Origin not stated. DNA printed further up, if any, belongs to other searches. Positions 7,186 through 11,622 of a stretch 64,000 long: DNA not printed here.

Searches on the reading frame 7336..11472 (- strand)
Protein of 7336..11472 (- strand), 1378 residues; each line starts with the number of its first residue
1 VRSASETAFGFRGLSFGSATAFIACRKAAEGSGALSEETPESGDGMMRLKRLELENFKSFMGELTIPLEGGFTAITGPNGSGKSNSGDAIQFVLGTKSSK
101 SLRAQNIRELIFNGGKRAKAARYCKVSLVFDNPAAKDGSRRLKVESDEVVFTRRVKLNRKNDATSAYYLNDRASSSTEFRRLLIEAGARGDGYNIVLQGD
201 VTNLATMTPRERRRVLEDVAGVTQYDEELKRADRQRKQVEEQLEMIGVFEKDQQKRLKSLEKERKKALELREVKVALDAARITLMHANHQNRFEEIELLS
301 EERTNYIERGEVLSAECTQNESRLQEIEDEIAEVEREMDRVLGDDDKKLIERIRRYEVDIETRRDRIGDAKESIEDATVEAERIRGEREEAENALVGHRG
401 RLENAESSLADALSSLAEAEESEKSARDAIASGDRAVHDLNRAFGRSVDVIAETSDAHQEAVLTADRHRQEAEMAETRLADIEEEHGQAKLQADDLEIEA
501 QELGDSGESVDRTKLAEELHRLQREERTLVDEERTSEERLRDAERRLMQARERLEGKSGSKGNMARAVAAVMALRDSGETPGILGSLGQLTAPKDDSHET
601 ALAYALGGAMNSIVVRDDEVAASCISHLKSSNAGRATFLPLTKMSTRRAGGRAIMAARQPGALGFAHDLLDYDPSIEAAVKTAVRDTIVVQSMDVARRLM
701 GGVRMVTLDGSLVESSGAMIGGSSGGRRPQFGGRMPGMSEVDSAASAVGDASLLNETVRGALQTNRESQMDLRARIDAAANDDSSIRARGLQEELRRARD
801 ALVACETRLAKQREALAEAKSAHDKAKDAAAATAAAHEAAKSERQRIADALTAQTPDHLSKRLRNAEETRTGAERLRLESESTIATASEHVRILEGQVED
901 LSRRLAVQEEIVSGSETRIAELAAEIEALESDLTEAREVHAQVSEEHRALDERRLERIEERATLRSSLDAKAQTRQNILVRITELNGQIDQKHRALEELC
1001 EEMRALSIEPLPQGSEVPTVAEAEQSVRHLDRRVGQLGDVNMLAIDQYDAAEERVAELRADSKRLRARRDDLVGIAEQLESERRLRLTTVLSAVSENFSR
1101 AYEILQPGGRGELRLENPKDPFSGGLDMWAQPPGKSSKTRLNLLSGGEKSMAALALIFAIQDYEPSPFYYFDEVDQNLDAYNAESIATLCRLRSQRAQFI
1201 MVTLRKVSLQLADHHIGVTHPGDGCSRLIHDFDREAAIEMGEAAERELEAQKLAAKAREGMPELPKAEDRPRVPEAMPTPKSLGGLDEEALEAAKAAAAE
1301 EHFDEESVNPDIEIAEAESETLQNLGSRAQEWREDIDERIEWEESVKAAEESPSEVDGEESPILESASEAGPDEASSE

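Call 53: search_protein_families(library=pfam, proteins=[window:7336-11472:-], max_evalue=0.00001)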
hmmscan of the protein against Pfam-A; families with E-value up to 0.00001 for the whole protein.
window:7336-11472:- (1378 aa): 6 families
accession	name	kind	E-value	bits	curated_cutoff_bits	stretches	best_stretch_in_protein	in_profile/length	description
PF02463.25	SMC_N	-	9.5e-61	205.5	40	1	49-1225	2-218/220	RecF/RecN/SMC N terminal domain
PF06470.18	SMC_hinge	-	5.8e-26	91.6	22.5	1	581-699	2-115/116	SMC proteins Flexible Hinge Domain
PF13304.12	AAA_21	-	1.4e-11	45.5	27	0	1065-1203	178-297/304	AAA domain, putative AbiEii toxin, Type IV TA system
PF13476.12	AAA_23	-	2.2e-09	38.7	27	1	51-269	1-198/201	AAA domain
PF13175.12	AAA_15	-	1e-07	32.4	32.1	1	47-382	1-276/374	AAA ATPase domain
PF13555.12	AAA_29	-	1.9e-07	31.2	27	1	49-97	1-49/61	P-loop containing region of AAA domain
